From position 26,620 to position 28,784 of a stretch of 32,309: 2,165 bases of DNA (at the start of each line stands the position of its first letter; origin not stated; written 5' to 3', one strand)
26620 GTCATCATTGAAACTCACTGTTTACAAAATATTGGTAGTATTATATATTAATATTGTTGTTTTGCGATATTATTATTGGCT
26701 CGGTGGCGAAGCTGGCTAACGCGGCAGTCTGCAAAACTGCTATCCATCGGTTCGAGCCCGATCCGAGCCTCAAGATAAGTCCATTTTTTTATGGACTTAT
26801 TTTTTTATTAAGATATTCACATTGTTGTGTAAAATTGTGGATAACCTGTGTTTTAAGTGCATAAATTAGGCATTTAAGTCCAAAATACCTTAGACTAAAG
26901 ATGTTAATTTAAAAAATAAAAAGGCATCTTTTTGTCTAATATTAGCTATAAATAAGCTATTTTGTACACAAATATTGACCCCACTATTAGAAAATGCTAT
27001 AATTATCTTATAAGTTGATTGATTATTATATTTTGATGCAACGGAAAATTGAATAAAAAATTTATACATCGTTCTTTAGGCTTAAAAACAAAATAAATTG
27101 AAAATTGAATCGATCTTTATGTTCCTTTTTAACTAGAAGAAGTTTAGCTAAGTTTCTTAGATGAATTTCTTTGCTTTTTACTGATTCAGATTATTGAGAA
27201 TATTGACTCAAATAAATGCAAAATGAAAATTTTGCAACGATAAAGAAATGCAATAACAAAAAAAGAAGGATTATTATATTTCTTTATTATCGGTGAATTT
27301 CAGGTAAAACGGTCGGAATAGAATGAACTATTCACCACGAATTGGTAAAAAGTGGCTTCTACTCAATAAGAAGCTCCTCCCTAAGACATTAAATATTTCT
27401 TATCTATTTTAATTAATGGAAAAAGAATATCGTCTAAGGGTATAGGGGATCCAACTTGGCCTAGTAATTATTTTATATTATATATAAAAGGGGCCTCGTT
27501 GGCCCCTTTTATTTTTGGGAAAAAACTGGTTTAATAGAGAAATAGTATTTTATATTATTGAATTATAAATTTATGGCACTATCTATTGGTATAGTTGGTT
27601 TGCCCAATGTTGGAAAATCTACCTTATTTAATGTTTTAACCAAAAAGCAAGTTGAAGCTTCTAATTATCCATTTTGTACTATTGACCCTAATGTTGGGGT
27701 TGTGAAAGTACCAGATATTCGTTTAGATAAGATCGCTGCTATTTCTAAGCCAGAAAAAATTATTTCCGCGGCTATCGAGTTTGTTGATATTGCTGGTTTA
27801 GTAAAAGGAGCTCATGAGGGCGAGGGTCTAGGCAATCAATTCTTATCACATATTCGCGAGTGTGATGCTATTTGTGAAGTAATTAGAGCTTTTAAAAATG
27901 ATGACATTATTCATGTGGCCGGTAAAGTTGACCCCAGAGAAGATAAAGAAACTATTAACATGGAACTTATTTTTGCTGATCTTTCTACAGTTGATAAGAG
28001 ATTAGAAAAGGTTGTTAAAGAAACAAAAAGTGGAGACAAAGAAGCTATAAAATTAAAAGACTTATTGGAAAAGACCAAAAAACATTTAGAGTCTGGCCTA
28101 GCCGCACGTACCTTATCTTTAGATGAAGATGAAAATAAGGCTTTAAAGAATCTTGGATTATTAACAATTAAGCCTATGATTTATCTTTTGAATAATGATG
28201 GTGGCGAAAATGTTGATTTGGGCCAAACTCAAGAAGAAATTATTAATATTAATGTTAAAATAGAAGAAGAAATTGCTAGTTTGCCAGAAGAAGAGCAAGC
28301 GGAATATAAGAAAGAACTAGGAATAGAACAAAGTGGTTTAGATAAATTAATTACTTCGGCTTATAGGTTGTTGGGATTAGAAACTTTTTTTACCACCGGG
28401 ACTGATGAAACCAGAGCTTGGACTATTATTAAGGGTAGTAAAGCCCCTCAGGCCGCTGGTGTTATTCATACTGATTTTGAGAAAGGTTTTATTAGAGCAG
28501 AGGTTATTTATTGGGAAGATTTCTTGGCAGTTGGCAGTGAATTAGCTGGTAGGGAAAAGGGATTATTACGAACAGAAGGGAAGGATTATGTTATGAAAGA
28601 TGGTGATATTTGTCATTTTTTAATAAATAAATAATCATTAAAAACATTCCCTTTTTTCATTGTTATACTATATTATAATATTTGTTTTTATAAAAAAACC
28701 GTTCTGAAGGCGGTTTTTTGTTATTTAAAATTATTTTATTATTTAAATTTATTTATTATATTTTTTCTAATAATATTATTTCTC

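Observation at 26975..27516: Orphan promoter-to-terminator unit (~0.5 kb, no ORF) beside tRNA-Cys: candidate large non-coding RNA of unknown class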

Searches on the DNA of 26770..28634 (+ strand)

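Call 5: search_rna_families(source=window, start=26770, end=27600, threshold=evalue, max_evalue=10, show_alignments=4)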
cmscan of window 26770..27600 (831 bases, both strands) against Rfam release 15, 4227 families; matches with E-value up to 10: 17.
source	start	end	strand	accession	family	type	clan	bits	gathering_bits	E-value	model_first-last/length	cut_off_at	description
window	27395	27511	+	RF00082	SraG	Gene; sRNA;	-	24.9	50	0.061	1-177/177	no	SraG RNA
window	27477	27568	-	RF02029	sraA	Gene; sRNA;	-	24.8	56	0.23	1-95/95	no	sraA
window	27485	27600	-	RF00082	SraG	Gene; sRNA;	-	23.6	50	0.12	74-177/177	5'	SraG RNA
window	27478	27542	-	RF02059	STnc50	Gene; sRNA;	-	23.6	55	0.2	1-84/84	no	Salmonella enterica sRNA STnc40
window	27417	27520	+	RF00558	L20_leader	Cis-reg; leader;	-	22.2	58.7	0.082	1-127/127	no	Ribosomal protein L20 leader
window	27466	27517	+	RF02054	STnc420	Gene; sRNA;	-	21.7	70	0.15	1-58/58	no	Salmonella enterica sRNA STnc420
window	27393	27516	+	RF00025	Telomerase-cil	Gene;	CL00004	20.9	52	1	1-165/165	no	Ciliate telomerase RNA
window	27404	27527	+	RF03532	SQ2397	Cis-reg;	-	20.1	100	0.49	1-243/243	no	Cis-regulator of HTH transcription factor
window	27218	27295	+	RF02075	STnc230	Gene; sRNA;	-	19.7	50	4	1-83/83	no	Enterobacterial sRNA STnc230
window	27147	27220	-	RF01283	snoU30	Gene; snRNA; snoRNA; CD-box;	CL00052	19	45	1.4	1-86/86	no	Small nucleolar RNA U30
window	27419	27512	+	RF01770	rimP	Cis-reg; leader;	-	18.4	47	3.2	1-102/102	no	Gammaprotebacteria rimP leader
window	27080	27111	+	RF01376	CRISPR-DR63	Gene; CRISPR;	CL00015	17.4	37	9.4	1-37/37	no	CRISPR RNA direct repeat element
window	27235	27292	+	RF02054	STnc420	Gene; sRNA;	-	16.7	70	3.6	1-58/58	no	Salmonella enterica sRNA STnc420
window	26876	26948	+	RF04302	mir-506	Gene; miRNA;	CL00140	16.4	84.5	3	1-81/81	no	mir-506 microRNA precursor family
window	27364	27458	-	RF03933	MIR6445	Gene; miRNA;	-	15.6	100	6.1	1-117/117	no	MIR6445 microRNA precursor family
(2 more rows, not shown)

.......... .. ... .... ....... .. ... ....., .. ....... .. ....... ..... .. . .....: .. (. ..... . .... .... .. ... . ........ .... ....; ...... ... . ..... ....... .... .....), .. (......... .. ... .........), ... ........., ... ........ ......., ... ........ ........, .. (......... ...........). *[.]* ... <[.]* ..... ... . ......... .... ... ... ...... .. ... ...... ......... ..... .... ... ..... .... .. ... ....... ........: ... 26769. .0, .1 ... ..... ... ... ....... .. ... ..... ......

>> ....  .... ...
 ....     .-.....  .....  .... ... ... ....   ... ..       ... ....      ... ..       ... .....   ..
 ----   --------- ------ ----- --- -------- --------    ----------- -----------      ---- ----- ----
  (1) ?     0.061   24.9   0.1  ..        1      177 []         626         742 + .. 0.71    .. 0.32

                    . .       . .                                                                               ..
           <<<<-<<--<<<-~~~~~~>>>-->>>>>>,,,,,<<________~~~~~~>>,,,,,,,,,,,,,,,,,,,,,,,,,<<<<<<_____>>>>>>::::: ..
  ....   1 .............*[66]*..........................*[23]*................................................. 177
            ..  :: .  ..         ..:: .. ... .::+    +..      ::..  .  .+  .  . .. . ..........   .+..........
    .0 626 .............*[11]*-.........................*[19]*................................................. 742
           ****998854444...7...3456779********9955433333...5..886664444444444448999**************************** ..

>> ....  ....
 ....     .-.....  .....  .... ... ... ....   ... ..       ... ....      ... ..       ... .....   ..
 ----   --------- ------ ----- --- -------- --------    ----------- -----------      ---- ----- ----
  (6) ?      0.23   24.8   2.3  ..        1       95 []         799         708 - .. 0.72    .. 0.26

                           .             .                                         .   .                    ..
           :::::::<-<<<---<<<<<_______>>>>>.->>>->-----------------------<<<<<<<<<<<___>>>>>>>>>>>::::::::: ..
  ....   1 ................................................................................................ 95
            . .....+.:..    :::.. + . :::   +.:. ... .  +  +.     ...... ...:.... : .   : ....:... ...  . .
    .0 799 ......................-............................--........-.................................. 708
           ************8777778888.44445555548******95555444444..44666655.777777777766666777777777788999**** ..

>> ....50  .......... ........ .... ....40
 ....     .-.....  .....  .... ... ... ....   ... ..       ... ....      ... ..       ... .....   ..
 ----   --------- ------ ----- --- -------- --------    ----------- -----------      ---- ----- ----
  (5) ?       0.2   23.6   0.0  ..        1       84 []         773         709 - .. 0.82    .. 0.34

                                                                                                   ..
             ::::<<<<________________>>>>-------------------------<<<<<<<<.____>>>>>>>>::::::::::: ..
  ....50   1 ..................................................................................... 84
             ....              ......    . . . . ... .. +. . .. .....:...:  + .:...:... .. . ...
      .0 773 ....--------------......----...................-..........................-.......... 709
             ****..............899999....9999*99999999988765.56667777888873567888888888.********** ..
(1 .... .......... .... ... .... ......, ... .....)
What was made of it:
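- Checked: The Rfam partial hits in call 5 are all driven by this hairpin.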

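Call 14: search_rna_families(sources=[L001, L002, L003, L004, L005, L006, L007, L008], threshold=gathering, show_alignments=0)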
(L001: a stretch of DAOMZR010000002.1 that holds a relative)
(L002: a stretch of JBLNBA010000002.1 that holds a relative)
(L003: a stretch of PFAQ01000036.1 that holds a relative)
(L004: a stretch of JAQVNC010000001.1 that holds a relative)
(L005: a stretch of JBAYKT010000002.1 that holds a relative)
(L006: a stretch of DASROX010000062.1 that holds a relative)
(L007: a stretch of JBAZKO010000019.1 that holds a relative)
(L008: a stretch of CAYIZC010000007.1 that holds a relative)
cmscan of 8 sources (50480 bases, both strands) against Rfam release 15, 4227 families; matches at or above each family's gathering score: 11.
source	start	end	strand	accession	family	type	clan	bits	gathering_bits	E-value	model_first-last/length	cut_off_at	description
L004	2684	2757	-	RF00005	tRNA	Gene; tRNA;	CL00001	69.6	29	3.1e-13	1-71/71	no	tRNA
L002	905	976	-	RF00005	tRNA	Gene; tRNA;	CL00001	65.9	29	3.2e-12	1-71/71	no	tRNA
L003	1471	1542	-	RF00005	tRNA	Gene; tRNA;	CL00001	64.9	29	6.3e-12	1-71/71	no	tRNA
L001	4830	4901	-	RF00005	tRNA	Gene; tRNA;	CL00001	63.1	29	2e-11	1-71/71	no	tRNA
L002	2287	2360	+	RF00005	tRNA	Gene; tRNA;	CL00001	63.1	29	1.9e-11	1-71/71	no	tRNA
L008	2325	2398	+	RF00005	tRNA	Gene; tRNA;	CL00001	63.1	29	2e-11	1-71/71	no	tRNA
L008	1012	1083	-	RF00005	tRNA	Gene; tRNA;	CL00001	62.4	29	3.1e-11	1-71/71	no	tRNA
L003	2733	2806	+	RF00005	tRNA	Gene; tRNA;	CL00001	62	29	4e-11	1-71/71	no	tRNA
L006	2314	2387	+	RF00005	tRNA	Gene; tRNA;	CL00001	61.9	29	4.1e-11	1-71/71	no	tRNA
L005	2310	2383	+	RF00005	tRNA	Gene; tRNA;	CL00001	61.8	29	4.4e-11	1-71/71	no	tRNA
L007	2279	2352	+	RF00005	tRNA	Gene; tRNA;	CL00001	61.8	29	4.5e-11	1-71/71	no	tRNA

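Call 27: search_rna_families(source=L007, start=2500, end=2900, threshold=evalue, max_evalue=10, show_alignments=3)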
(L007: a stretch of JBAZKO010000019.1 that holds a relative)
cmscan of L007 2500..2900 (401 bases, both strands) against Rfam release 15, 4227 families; matches with E-value up to 10: 8.
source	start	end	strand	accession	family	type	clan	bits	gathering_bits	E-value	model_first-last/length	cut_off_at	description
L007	2777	2866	+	RF01770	rimP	Cis-reg; leader;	-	20.4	47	0.55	1-102/102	no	Gammaprotebacteria rimP leader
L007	2834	2898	+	RF02900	AaHKsRNA82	Gene; sRNA;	-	18.3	51.4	3.7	1-81/81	no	Aggregatibacter sRNA 82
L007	2660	2801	+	RF01931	bxd_3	Gene; lncRNA;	-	17.3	70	8.9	1-137/137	no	Bithoraxoid conserved region 3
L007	2793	2863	-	RF01666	rox2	Cis-reg;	-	16.3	55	5.9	1-71/71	no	Drosophila rox2 ncRNA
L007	2757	2873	+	RF00558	L20_leader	Cis-reg; leader;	-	15.7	58.7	1.7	1-127/127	no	Ribosomal protein L20 leader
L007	2741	2841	-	RF01574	DdR6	Gene; snRNA; snoRNA; CD-box;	-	15.3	90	6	1-86/86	no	Dictyostelium snoRNA DdR6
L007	2512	2579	+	RF01708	L17DE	Cis-reg;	-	14.3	37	6.1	1-78/78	no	L17 ribosomal protein downstream element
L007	2521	2643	+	RF03106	RT-11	Gene; sRNA;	-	11.5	143.5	5.6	1-147/147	no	RT-11 RNA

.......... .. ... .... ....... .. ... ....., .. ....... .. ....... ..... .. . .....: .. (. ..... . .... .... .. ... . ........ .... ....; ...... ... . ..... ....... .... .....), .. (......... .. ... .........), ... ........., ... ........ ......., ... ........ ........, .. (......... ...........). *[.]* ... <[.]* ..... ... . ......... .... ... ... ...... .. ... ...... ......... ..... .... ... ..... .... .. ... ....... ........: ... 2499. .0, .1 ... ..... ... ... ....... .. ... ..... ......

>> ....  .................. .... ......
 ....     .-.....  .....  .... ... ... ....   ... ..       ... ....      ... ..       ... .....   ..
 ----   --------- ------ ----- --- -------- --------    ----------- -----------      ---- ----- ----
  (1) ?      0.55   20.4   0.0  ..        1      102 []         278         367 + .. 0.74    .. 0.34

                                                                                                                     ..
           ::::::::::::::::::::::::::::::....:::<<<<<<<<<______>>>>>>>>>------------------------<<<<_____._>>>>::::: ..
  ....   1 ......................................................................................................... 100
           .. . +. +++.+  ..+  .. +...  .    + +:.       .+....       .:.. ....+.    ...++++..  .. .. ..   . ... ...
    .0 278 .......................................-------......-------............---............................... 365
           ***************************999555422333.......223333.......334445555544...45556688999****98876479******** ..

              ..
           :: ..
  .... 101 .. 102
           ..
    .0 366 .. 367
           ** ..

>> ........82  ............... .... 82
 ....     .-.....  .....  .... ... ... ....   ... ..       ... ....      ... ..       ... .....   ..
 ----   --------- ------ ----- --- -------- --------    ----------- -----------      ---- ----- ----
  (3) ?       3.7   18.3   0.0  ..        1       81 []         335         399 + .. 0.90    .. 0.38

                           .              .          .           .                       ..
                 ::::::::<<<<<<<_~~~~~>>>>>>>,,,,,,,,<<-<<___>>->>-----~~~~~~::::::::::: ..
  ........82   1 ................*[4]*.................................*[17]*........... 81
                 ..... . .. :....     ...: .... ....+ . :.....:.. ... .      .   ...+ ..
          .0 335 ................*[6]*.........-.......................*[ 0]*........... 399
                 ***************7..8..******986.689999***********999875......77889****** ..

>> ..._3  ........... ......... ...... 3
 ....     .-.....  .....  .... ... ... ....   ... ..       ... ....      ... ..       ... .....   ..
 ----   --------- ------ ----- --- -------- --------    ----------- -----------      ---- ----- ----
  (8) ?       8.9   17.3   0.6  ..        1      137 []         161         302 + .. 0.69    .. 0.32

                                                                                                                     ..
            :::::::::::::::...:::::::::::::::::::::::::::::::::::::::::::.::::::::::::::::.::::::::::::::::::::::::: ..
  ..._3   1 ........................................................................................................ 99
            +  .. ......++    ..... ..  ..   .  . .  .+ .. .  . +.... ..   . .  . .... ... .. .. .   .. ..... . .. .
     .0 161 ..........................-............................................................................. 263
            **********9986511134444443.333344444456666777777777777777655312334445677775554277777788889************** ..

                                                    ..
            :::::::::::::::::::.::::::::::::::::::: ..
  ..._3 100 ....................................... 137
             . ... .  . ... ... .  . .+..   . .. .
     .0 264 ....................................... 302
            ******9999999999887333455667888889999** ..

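Call 63: build_rna_model(alignment_id=A4, structure=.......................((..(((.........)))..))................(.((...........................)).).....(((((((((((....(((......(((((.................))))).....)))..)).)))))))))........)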
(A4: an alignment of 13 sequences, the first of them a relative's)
Model R1 built from alignment A4 (13 sequences, 183 columns); structure: as given.
model positions 161; base pairs 27; branch points 2; effective number of sequences 3.16; information 0.59 bits per position. Calibrated on 0.2 Mb of random sequence (short: E-values are rough).
structure used (alignment columns):
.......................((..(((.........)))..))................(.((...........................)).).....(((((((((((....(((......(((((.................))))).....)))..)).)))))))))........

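Call 64: search_with_rna_model(model_id=R1, source=window, max_evalue=10, show_alignments=2)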
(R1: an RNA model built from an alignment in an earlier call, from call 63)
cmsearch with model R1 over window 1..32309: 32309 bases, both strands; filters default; matches with E-value up to 10: 26.
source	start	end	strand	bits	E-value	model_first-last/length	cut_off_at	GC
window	27336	27513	+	50.2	4.5e-09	1-161/161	no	0.33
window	27484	27588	-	20.1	0.018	1-161/161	no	0.29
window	17166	17310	+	18.9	0.034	1-161/161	no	0.34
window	18511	18595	+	15.3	0.21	1-161/161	no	0.28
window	2673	2819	+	14.4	0.33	1-161/161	no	0.31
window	21005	21039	+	14.2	0.36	103-138/161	no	0.2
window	9664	9748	+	13.6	0.5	1-161/161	no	0.29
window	1903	2015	+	13.5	0.5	1-161/161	no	0.36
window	2556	2664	-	12.9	0.68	1-161/161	no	0.33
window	17322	17411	+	12.7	0.77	1-161/161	no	0.22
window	26328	26439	-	12.5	0.85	1-161/161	no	0.29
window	28910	28940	-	12.4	0.89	1-161/161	no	0.23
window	6463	6498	+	11.9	1.2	106-137/161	no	0.11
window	15322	15355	-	11.4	1.5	105-137/161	no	0.15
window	3427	3499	+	11.1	1.7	1-161/161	no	0.26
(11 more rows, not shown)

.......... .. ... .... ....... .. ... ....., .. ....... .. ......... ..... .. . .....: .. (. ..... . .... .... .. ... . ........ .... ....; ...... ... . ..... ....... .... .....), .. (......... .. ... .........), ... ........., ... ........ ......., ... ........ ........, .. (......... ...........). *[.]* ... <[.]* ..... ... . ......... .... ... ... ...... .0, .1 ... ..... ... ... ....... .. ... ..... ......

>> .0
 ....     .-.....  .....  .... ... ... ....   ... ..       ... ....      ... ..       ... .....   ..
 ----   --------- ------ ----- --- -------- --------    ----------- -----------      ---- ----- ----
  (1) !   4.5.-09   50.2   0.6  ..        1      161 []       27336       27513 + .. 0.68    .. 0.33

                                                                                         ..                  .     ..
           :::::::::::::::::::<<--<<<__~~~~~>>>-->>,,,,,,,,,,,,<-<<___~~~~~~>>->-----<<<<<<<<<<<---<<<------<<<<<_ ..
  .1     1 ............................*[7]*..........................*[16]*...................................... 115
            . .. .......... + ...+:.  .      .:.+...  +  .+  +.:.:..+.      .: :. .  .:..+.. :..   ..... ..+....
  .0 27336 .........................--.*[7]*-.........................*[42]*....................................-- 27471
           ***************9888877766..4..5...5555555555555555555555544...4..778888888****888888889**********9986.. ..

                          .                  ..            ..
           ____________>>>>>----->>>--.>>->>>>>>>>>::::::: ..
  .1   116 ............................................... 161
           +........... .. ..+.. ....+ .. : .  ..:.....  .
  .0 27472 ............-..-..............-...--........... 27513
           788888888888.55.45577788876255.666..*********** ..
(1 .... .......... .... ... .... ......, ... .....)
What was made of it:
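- On New tRNA-Cys/ychF-linked structured RNA family (defined here from 13 long-form homologs): The next-best hit in the window scores 20 bits (calls 63, 64).
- The 3'-domain covariance model gives 50.2 bits, E 4.5e-9, full length, with the next-best window hit at 20 bits (call 64).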
